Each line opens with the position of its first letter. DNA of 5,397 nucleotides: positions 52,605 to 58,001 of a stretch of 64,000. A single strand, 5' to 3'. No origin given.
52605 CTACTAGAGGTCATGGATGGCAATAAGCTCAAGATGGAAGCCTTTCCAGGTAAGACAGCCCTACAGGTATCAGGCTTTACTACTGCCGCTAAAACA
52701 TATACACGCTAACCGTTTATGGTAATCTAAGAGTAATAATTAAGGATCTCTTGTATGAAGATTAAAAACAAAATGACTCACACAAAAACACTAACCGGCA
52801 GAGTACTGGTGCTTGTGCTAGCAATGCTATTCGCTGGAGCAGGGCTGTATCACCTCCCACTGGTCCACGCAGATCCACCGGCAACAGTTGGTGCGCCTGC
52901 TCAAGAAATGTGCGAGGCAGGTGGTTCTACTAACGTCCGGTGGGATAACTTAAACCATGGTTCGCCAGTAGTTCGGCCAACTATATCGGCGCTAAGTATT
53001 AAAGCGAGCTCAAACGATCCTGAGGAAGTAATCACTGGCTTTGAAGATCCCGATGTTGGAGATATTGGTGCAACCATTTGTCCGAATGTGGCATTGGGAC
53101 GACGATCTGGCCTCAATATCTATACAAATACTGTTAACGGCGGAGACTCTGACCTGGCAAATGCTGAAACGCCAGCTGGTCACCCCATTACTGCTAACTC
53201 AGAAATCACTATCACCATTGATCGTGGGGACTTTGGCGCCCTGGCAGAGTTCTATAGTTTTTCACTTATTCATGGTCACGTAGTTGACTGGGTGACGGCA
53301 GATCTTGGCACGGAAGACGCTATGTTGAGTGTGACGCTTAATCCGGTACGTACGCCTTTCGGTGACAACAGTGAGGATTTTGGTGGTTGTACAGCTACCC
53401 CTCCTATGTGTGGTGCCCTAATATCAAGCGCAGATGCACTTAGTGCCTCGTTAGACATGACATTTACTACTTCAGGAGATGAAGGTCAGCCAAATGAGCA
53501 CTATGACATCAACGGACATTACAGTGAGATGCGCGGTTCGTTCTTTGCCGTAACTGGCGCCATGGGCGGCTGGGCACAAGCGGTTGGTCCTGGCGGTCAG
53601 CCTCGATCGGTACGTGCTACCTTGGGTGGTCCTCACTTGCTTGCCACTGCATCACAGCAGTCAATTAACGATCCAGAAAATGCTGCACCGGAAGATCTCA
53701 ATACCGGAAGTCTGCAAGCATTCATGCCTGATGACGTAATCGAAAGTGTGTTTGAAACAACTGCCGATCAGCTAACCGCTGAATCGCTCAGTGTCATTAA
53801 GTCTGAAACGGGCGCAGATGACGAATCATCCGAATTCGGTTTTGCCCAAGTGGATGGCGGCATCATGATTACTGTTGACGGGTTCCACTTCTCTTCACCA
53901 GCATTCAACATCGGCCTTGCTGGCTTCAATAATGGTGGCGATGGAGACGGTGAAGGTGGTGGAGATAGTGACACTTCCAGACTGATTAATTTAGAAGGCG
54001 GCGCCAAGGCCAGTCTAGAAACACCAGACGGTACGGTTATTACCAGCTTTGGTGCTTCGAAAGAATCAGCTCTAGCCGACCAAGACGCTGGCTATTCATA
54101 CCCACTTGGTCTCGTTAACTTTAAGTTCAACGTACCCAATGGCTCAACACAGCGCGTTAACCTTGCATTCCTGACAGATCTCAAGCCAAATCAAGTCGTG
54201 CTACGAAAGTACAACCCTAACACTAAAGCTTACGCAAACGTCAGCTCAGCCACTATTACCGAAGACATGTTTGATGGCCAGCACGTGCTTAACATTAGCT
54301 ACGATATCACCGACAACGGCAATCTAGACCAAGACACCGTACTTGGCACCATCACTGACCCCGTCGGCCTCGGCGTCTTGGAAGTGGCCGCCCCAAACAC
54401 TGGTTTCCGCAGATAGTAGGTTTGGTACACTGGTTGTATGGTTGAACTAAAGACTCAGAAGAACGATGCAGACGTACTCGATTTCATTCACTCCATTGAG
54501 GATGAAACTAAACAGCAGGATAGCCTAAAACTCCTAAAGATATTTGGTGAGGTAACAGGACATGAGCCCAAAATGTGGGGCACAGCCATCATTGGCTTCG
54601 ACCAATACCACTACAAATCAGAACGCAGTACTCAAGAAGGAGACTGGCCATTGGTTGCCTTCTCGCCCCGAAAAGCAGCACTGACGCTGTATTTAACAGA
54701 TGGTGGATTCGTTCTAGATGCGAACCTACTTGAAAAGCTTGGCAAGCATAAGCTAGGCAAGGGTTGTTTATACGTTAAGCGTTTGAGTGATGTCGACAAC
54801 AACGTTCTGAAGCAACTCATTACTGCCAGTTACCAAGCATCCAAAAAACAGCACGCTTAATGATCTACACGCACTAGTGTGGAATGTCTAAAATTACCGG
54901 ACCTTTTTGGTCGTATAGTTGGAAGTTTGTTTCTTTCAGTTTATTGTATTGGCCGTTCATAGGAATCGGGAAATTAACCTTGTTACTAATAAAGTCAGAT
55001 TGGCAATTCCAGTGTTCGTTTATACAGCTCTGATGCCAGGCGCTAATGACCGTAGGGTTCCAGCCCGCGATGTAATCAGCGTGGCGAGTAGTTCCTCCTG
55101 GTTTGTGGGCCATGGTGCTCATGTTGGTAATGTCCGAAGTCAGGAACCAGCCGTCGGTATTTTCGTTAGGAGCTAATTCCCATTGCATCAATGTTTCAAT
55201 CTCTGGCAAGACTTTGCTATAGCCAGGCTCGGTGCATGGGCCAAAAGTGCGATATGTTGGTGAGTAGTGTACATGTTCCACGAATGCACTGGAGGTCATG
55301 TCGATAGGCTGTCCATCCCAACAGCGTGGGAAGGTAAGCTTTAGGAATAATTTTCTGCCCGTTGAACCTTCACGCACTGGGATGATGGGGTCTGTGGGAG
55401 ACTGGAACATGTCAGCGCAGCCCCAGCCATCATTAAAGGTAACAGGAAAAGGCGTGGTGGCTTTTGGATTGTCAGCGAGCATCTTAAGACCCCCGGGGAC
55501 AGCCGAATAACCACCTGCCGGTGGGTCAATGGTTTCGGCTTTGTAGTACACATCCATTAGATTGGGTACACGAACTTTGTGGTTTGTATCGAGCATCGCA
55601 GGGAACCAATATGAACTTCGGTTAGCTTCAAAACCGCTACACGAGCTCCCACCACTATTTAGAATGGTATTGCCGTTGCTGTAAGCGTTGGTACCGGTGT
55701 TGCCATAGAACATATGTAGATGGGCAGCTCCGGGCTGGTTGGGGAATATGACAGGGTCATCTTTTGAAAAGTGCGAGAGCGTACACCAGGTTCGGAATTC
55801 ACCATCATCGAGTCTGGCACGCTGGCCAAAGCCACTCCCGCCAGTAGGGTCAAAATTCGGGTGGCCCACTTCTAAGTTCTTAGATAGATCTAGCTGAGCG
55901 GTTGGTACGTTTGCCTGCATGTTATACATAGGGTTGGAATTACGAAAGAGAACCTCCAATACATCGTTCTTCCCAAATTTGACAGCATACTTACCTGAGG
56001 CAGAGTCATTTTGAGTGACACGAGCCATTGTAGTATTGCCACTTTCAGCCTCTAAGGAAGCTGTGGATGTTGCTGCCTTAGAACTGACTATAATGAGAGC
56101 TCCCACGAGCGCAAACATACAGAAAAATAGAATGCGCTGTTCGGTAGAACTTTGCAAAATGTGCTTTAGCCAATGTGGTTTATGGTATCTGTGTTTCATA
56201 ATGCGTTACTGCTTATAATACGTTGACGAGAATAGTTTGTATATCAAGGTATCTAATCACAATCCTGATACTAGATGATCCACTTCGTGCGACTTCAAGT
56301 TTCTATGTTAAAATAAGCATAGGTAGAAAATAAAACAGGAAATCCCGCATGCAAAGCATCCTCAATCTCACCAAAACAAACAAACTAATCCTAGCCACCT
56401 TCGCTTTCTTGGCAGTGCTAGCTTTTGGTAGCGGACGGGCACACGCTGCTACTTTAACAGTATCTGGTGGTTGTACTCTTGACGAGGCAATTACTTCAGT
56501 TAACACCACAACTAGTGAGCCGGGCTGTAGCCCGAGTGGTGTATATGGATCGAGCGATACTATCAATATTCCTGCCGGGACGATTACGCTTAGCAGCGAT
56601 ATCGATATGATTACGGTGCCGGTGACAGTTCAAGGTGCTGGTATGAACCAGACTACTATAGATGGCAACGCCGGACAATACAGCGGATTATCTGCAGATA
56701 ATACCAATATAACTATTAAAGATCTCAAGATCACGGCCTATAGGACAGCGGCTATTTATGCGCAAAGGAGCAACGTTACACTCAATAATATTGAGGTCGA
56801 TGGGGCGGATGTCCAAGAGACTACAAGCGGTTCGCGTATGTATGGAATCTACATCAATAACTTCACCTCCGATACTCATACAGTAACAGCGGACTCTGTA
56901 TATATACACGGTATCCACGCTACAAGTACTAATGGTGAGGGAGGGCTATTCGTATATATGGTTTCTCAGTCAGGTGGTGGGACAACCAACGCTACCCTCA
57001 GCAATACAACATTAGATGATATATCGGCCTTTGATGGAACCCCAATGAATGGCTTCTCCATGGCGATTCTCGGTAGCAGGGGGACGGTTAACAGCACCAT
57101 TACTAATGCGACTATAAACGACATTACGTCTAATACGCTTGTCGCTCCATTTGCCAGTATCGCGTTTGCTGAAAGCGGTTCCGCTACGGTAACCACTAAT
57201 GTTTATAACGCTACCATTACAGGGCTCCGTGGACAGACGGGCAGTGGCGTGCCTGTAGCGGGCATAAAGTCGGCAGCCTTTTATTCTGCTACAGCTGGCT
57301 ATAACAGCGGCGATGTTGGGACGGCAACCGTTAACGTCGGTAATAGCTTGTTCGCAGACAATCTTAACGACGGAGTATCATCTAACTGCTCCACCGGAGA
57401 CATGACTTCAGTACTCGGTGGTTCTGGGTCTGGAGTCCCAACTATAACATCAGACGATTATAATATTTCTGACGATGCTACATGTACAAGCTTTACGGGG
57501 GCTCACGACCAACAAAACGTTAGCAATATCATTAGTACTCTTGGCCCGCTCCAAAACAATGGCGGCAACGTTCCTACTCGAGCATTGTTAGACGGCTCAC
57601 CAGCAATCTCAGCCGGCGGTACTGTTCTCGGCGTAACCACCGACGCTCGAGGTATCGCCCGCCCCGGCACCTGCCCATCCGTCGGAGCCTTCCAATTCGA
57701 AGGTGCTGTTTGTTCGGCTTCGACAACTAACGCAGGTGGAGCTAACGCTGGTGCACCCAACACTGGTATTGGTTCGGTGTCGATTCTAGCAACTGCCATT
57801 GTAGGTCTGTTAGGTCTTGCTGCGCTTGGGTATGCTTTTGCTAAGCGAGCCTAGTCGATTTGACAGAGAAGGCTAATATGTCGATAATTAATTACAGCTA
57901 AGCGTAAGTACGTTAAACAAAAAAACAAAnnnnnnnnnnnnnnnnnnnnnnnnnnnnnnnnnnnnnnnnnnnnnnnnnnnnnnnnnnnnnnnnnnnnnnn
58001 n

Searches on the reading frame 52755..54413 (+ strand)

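Call 44: search_protein_families(library=ncbifam, proteins=[window:52755-54413:+], max_evalue=0.01)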
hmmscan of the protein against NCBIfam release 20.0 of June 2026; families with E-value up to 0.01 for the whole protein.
window:52755-54413:+ (553 aa): 1 family
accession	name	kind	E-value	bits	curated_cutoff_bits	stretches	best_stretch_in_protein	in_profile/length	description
NF041766.1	choice_anch_U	domain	7e-13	49.2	32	1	444-541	2-92/92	choice-of-anchor U domain-containing protein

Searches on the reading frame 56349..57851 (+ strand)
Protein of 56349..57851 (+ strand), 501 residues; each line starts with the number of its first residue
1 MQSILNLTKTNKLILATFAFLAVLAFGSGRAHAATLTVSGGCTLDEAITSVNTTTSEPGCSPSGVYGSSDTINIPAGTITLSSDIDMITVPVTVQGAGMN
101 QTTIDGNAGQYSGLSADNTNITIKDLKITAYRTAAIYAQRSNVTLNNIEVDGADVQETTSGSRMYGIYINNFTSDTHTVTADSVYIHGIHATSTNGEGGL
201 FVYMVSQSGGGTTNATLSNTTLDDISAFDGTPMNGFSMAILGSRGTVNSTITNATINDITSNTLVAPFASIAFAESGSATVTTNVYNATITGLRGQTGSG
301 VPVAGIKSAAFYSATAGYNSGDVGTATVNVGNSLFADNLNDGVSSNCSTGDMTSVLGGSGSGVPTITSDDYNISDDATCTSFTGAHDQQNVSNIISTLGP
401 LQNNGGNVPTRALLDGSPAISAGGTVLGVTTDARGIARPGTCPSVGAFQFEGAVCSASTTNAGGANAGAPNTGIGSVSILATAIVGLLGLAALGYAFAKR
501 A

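Call 44: search_protein_families(library=ncbifam, proteins=[window:56349-57851:+], max_evalue=0.01)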
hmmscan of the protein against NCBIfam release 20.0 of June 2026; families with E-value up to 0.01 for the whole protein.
window:56349-57851:+ (501 aa): 2 families
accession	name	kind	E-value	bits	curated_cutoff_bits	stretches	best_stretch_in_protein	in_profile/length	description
NF041518.1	choice_anch_Q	domain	3.1e-17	62.6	25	1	397-450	3-57/58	choice-of-anchor Q domain-containing protein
TIGR03805.1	beta_helix_1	subfamily_domain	6.7e-09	35.2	141.5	1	68-172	10-115/314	parallel beta-helix domain-containing protein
